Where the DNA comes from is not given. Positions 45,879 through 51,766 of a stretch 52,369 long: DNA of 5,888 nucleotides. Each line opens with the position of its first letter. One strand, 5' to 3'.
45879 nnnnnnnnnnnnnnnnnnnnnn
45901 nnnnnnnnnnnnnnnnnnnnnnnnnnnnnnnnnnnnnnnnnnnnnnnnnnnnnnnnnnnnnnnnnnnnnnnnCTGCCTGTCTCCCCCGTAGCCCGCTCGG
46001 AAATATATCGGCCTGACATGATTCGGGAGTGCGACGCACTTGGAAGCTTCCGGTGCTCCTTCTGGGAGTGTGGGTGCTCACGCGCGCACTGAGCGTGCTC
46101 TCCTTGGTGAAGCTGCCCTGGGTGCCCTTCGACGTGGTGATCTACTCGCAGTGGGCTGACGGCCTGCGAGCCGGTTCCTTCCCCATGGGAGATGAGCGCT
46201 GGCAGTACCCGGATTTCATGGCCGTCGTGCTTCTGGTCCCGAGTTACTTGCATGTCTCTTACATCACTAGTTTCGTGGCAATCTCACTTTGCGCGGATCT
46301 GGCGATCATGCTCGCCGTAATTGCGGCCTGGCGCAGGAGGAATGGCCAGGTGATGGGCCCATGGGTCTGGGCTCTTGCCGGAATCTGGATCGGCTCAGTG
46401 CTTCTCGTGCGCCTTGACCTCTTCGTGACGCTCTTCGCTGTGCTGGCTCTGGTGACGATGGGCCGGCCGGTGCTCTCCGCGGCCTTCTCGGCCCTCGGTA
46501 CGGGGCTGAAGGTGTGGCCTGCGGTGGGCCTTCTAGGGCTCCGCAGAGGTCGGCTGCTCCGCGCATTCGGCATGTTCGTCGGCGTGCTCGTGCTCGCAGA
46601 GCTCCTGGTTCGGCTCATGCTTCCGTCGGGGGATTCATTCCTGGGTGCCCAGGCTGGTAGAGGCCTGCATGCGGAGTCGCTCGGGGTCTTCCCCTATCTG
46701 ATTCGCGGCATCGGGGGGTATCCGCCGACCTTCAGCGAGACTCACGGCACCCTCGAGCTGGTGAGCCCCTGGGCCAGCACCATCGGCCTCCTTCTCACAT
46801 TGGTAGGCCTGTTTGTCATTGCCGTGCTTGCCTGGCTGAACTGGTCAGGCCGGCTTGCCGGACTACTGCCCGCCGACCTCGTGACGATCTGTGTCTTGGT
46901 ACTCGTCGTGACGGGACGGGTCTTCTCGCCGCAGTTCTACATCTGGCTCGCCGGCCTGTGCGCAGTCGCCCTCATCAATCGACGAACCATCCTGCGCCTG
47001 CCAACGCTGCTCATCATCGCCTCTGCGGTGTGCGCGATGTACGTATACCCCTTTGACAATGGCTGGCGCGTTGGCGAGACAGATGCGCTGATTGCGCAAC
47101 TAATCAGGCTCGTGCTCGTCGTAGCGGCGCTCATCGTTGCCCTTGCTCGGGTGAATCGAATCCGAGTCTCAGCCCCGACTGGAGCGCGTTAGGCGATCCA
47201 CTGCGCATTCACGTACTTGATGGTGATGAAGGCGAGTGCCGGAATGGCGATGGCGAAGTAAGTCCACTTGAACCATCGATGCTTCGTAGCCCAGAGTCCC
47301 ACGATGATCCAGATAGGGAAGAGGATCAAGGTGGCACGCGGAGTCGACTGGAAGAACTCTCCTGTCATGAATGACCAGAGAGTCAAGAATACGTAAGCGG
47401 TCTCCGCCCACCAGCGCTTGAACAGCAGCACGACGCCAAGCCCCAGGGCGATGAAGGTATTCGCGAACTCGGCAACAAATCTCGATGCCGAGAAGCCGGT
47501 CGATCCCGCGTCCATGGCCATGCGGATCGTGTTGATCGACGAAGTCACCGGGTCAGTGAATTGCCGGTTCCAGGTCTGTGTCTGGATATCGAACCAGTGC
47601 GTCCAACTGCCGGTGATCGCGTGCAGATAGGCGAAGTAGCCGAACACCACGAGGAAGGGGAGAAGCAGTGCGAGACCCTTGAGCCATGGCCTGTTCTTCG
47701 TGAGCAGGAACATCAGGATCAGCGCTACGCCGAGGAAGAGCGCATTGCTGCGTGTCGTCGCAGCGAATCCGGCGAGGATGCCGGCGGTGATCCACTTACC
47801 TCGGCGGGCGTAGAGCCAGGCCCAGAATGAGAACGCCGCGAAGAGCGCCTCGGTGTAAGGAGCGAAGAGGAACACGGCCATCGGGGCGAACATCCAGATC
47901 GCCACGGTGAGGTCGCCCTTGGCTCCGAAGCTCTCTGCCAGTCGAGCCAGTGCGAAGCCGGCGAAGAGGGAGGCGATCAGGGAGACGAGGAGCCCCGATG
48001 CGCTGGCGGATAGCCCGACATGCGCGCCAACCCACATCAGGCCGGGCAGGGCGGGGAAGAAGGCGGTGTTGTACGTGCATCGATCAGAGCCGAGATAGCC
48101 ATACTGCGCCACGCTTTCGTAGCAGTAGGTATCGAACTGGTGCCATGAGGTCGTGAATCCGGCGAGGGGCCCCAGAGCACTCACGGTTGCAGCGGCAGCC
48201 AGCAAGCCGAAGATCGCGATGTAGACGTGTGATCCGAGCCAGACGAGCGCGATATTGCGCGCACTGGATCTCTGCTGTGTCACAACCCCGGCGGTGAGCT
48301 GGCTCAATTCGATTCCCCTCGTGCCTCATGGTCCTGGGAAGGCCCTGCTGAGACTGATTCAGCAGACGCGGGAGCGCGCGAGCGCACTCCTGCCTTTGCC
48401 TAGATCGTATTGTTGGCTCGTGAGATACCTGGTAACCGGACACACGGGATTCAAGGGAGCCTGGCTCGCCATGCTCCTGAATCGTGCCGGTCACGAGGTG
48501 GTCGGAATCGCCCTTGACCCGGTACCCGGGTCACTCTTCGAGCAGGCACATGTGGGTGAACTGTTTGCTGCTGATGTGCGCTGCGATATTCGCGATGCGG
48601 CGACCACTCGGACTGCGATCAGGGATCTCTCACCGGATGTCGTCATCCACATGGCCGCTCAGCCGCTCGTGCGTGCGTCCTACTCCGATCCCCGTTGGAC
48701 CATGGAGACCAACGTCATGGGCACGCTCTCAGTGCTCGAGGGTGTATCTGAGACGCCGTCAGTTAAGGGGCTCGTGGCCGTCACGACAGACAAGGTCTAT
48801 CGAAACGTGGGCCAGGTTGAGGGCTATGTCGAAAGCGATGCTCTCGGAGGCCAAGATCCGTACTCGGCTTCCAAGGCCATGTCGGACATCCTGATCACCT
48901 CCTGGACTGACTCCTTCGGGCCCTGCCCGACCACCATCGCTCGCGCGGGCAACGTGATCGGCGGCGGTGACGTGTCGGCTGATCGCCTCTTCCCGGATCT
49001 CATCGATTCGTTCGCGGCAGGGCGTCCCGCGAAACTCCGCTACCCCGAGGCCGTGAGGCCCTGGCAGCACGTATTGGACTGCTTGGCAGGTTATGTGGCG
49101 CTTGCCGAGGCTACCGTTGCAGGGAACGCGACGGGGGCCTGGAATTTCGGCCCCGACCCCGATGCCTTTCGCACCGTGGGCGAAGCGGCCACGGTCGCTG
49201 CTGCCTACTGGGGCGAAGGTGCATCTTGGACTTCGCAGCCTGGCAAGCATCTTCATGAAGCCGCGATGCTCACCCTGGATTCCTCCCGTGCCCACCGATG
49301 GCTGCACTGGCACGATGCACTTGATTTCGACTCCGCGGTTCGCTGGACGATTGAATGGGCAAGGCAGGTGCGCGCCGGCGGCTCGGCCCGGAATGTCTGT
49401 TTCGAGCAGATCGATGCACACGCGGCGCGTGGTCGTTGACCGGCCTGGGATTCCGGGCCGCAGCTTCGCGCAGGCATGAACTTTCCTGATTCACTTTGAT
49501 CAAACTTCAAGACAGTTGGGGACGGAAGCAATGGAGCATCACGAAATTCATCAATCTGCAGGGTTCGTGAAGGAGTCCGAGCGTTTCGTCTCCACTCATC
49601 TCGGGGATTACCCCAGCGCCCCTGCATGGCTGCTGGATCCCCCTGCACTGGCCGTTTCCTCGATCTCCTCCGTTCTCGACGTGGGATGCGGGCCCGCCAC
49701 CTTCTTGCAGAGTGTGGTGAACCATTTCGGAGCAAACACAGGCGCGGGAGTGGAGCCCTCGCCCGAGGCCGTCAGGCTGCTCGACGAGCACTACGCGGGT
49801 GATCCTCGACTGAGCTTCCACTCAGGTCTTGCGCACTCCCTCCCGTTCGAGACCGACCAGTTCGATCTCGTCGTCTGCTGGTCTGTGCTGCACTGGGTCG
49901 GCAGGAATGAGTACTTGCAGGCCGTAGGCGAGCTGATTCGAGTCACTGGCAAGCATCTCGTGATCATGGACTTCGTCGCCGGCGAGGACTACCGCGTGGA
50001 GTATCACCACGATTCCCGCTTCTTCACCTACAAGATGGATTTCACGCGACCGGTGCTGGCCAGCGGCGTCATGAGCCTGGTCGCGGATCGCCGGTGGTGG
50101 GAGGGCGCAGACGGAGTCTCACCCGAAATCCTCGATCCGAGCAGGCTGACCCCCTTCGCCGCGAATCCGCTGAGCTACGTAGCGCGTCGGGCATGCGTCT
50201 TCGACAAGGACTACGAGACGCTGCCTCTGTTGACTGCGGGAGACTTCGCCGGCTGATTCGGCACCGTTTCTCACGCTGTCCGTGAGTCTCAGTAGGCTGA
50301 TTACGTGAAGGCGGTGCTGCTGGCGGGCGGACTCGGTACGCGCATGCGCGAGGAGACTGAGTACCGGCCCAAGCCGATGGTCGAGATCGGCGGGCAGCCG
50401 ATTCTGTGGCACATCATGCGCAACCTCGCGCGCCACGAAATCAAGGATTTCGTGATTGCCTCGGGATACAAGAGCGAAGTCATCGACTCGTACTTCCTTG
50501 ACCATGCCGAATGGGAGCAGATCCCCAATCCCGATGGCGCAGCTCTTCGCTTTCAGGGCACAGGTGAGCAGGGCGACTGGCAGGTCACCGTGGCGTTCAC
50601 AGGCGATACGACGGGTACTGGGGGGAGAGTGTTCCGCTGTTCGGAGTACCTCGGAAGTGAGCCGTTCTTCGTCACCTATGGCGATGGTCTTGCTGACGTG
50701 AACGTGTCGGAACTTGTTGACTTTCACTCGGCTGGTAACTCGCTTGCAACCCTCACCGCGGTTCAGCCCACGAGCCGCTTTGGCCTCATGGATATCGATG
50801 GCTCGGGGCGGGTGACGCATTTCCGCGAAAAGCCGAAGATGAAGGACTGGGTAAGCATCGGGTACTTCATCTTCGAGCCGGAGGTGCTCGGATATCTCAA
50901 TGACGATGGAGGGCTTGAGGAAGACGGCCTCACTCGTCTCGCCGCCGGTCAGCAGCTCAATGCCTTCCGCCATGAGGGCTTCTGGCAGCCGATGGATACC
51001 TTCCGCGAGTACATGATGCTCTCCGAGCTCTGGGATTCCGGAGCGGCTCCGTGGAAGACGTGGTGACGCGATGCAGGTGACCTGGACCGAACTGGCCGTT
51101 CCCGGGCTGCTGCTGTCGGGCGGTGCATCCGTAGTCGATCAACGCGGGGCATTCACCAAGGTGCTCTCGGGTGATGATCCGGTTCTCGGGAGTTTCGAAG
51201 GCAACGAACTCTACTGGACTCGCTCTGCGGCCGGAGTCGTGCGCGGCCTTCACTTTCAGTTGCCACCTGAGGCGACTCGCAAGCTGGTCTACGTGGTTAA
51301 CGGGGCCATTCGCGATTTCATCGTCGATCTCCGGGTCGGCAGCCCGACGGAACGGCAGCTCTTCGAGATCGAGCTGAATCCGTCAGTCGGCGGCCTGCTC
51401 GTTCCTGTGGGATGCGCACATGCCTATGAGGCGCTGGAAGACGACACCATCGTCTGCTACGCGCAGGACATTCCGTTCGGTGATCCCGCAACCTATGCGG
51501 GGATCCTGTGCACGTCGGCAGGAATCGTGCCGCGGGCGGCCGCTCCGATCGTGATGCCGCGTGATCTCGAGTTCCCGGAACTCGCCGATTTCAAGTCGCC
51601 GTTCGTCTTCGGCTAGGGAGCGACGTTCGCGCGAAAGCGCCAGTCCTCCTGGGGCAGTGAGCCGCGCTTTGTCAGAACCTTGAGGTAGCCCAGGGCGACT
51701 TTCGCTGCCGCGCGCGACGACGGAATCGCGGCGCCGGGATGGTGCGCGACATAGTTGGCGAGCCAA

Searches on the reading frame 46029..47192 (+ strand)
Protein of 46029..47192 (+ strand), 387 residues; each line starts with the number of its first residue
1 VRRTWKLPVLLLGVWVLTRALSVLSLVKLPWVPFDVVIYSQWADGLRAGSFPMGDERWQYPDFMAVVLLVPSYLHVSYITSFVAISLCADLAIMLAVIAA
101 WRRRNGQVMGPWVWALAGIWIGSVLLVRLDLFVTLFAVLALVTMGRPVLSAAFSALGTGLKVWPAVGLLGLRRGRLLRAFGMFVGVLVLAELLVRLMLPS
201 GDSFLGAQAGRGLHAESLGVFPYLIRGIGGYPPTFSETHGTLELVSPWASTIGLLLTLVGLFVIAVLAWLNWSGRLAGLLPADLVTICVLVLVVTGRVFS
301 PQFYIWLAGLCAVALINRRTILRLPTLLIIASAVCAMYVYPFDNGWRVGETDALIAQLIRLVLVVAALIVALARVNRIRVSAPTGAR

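Call 5: search_protein_families(library=pfam, proteins=[window:46029-47192:+], max_evalue=0.01)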
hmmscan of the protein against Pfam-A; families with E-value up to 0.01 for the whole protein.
window:46029-47192:+ (387 aa): 1 family
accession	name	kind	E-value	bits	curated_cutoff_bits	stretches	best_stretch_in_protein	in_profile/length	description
PF09594.16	GT87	-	9.4e-09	35.8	25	1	58-199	1-148/237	Glycosyltransferase family 87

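Call 6: search_protein_families(library=ncbifam, proteins=[window:46029-47192:+], max_evalue=0.01)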
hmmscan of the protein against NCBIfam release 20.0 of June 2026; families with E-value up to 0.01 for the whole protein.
window:46029-47192:+ (387 aa): 0 families

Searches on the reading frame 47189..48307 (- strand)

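Call 5: search_protein_families(library=pfam, proteins=[window:47189-48307:-], max_evalue=0.01)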
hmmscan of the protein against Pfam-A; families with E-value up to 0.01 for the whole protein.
window:47189-48307:- (372 aa): 1 family
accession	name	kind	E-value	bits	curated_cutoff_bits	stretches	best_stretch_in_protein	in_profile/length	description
PF13231.12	PMT_2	-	0.008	16.8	26.1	1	90-221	9-150/160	Dolichyl-phosphate-mannose-protein mannosyltransferase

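Call 6: search_protein_families(library=ncbifam, proteins=[window:47189-48307:-], max_evalue=0.01)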
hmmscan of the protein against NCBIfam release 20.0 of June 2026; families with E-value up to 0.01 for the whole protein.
window:47189-48307:- (372 aa): 1 family
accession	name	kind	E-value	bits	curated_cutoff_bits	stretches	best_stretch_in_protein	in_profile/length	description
NF046093.1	AZOBR_p60025_fam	subfamily_domain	0.00029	20.1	150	1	83-220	96-229/232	AZOBR_p60025 family cell surface glycopolymer formation protein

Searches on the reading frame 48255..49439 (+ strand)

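Call 9: search_protein_families(library=pfam, proteins=[window:48255-49439:+], max_evalue=0.001)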
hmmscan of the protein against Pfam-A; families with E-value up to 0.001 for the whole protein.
window:48255-49439:+ (394 aa): 6 families
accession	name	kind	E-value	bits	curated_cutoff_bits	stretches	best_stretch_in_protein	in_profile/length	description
PF01370.27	Epimerase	-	1.8e-38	132.8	20.9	1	59-299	2-240/240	NAD dependent epimerase/dehydratase family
PF16363.11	GDP_Man_Dehyd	-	1.1e-33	117.5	27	1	59-363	1-330/332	GDP-mannose 4,6 dehydratase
PF02719.21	Polysacc_synt_2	-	8.3e-10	38.8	20.2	1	104-185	55-135/293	Polysaccharide biosynthesis protein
PF04321.23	RmlD_sub_bind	-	3.5e-09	36.6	27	1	58-211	3-133/287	RmlD substrate binding domain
PF01073.25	3Beta_HSD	-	1.2e-07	31.5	22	1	59-215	1-158/280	3-beta hydroxysteroid dehydrogenase/isomerase family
PF07993.18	NAD_binding_4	-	1.3e-05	24.9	20.1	1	128-236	90-209/258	Male sterility protein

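Call 11: search_protein_families(library=ncbifam, proteins=[window:48255-49439:+], max_evalue=0.00001)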
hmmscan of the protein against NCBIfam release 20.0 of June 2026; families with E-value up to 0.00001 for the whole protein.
window:48255-49439:+ (394 aa): 15 families
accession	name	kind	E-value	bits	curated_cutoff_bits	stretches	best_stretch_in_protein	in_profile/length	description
TIGR02622.1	CDP_4_6_dhtase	equivalog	1.4e-110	369.8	278.45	1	58-388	7-350/352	CDP-glucose 4,6-dehydratase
TIGR01181.1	dTDP_gluc_dehyt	equivalog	4.2e-33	114.8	365.1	1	57-371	1-313/321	dTDP-glucose 4,6-dehydratase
TIGR04180.1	EDH_00030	hypoth_equivalog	1e-23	83.9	475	1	59-287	2-228/297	NAD-dependent 4,6-dehydratase LegB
NF007582.0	PRK10217.1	equivalog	6.9e-20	71.4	698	1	57-369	3-331/355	dTDP-glucose 4,6-dehydratase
TIGR01179.1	galE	equivalog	1.4e-18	66.8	262.3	1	59-236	3-178/332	UDP-glucose 4-epimerase GalE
NF007490.0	PRK10084.1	subfamily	3.1e-15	56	649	1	57-369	2-334/361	dTDP-glucose 4,6-dehydratase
NF007956.0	PRK10675.1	subfamily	1.7e-12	47.1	394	1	57-217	2-163/338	UDP-glucose 4-epimerase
TIGR01472.1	gmd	equivalog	1e-10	41.4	415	1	59-221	4-173/342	GDP-mannose 4,6-dehydratase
NF042422.1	oxyalk_red_OleD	equivalog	4.2e-09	36.2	580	1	57-257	2-188/329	2-alkyl-3-oxoalkanoate reductase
TIGR01214.1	rmlD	equivalog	2.2e-08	33.5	224.05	1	59-218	3-139/285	dTDP-4-dehydrorhamnose reductase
TIGR03589.1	PseB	equivalog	7.1e-08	31.8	407.75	1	109-185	59-132/324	UDP-N-acetylglucosamine 4,6-dehydratase (inverting)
TIGR03466.1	HpnA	hypoth_equivalog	3e-07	29.6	367.65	1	58-166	3-102/327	hopanoid-associated sugar epimerase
NF041015.1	UDPsulfquin_syn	equivalog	4.8e-07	29.1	575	0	109-167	72-133/384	UDP-sulfoquinovose synthase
NF042423.1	oxyalk_red_Shew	equivalog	1.8e-06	27.3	580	1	57-212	10-154/331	2-alkyl-3-oxoalkanoate reductase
NF004520.0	PRK05865.1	equivalog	2.9e-06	25.4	1509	1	57-171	2-97/854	sugar epimerase family protein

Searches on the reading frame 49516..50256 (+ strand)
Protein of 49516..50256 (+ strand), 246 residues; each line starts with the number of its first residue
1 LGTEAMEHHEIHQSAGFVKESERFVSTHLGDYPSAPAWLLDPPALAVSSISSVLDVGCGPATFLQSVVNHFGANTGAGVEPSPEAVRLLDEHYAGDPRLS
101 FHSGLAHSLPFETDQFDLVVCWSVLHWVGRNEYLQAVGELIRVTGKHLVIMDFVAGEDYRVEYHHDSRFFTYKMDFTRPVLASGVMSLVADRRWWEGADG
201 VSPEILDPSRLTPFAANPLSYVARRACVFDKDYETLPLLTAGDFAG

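Call 9: search_protein_families(library=pfam, proteins=[window:49516-50256:+], max_evalue=0.001)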
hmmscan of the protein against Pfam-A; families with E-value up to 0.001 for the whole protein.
window:49516-50256:+ (246 aa): 5 families
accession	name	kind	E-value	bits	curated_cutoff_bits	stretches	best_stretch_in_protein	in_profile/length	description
PF13649.12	Methyltransf_25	-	3.7e-16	60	27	1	53-144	1-93/97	Methyltransferase domain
PF08241.18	Methyltransf_11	-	6.3e-14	52.8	21.2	1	54-144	1-87/95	Methyltransferase domain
PF08242.18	Methyltransf_12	-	1.9e-10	41.7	30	1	54-143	1-94/98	Methyltransferase domain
PF13489.12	Methyltransf_23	-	9.4e-09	35.6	27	1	51-153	24-119/164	Methyltransferase domain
PF13847.12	Methyltransf_31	-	6.4e-08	32.8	27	1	52-153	6-112/145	Methyltransferase domain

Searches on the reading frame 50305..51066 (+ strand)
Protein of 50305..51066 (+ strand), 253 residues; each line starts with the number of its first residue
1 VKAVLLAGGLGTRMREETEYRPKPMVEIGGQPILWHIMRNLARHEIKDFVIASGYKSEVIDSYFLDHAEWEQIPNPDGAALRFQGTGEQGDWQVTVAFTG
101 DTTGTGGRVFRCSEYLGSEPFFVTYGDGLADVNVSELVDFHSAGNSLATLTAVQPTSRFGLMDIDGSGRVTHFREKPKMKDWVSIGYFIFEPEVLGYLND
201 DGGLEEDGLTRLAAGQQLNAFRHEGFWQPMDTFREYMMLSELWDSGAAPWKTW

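Call 9: search_protein_families(library=pfam, proteins=[window:50305-51066:+], max_evalue=0.001)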
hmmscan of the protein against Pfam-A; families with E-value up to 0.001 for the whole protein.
window:50305-51066:+ (253 aa): 2 families
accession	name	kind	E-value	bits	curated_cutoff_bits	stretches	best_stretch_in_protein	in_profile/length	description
PF00483.29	NTP_transferase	-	6.1e-29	101.7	21.2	1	2-198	1-188/245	Nucleotidyl transferase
PF12804.13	NTP_transf_3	-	1.8e-09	38.4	27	1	3-77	1-67/160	MobA-like NTP transferase domain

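Call 11: search_protein_families(library=ncbifam, proteins=[window:50305-51066:+], max_evalue=0.00001)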
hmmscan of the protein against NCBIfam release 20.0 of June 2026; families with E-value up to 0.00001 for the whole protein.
window:50305-51066:+ (253 aa): 20 families
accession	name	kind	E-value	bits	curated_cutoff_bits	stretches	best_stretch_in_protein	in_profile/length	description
TIGR02623.1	G1P_cyt_trans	equivalog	8.4e-83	277.7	300.25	1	1-253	1-255/255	glucose-1-phosphate cytidylyltransferase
NF052502.1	man1P_GTase_Rv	exception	2.7e-25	89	440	2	2-69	2-69/352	mannose-1-phosphate guanylyltransferase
TIGR03992.1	Arch_glmU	subfamily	1.5e-24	86.6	292.1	2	1-71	1-71/393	bifunctional sugar-1-phosphate nucleotidylyltransferase/acetyltransferase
NF049965.1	GlMnHpPGnyltfHddC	equivalog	2.1e-21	76.6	300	1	1-67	1-67/221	D-glycero-D-manno-heptose 1-phosphate guanosyltransferase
NF041313.1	UDPGP_AglF_Halo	equivalog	1.1e-20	74.2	400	1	1-66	1-66/234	UTP--glucose-1-phosphate uridylyltransferase AglF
TIGR01208.1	rmlA_long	equivalog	2e-19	69.7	320.25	2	2-65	1-65/353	glucose-1-phosphate thymidylyltransferase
NF045761.1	NAMPUrTaseMurU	equivalog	3.4e-18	66.4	250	1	1-71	1-71/226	N-acetylmuramate alpha-1-phosphate uridylyltransferase MurU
TIGR02091.1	glgC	equivalog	4.2e-16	59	424.9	1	3-236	3-252/364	glucose-1-phosphate adenylyltransferase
NF003670.0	PRK05293.1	equivalog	1.1e-15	57.5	470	1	3-236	7-251/382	glucose-1-phosphate adenylyltransferase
TIGR01099.1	galU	equivalog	3.9e-12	46.3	326.8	1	1-200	2-216/261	UTP--glucose-1-phosphate uridylyltransferase GalU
NF041173.1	Sug_nt_acttase_Thmprot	equivalog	6e-12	45.2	600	1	1-228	1-212/405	bifunctional sugar-1-phosphate nucleotidylyltransferase/acetyltransferase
NF001947.0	PRK00725.1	subfamily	1.5e-11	43.7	470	1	3-181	19-197/426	glucose-1-phosphate adenylyltransferase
NF045697.1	MurNAcPUrMurU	equivalog_domain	2.3e-11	43.6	370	1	5-227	2-212/229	N-acetylmuramate alpha-1-phosphate uridylyltransferase MurU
NF002772.0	PRK02862.1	equivalog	3e-11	42.7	537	1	3-180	6-182/429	glucose-1-phosphate adenylyltransferase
NF002023.0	PRK00844.1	subfamily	2.8e-10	39.6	458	0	3-64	9-71/408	glucose-1-phosphate adenylyltransferase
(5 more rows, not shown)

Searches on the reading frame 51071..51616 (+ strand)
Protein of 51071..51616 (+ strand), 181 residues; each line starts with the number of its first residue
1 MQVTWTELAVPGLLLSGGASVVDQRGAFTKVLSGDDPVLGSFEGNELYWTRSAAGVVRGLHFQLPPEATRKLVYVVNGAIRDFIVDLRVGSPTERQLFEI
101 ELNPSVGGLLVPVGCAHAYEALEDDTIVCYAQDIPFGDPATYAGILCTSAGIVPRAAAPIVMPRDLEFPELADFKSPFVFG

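Call 9: search_protein_families(library=pfam, proteins=[window:51071-51616:+], max_evalue=0.001)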
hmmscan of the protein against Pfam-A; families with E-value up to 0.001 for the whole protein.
window:51071-51616:+ (181 aa): 1 family
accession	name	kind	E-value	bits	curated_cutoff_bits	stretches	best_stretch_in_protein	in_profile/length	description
PF00908.23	dTDP_sugar_isom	-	1.7e-27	96.6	27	1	8-172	2-167/168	dTDP-4-dehydrorhamnose 3,5-epimerase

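Call 11: search_protein_families(library=ncbifam, proteins=[window:51071-51616:+], max_evalue=0.00001)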
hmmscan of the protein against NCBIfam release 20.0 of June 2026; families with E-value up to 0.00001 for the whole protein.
window:51071-51616:+ (181 aa): 1 family
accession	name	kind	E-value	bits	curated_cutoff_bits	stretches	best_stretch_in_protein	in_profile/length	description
TIGR01221.1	rmlC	equivalog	3.4e-16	59.6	155.75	1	50-133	49-132/176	dTDP-4-dehydrorhamnose 3,5-epimerase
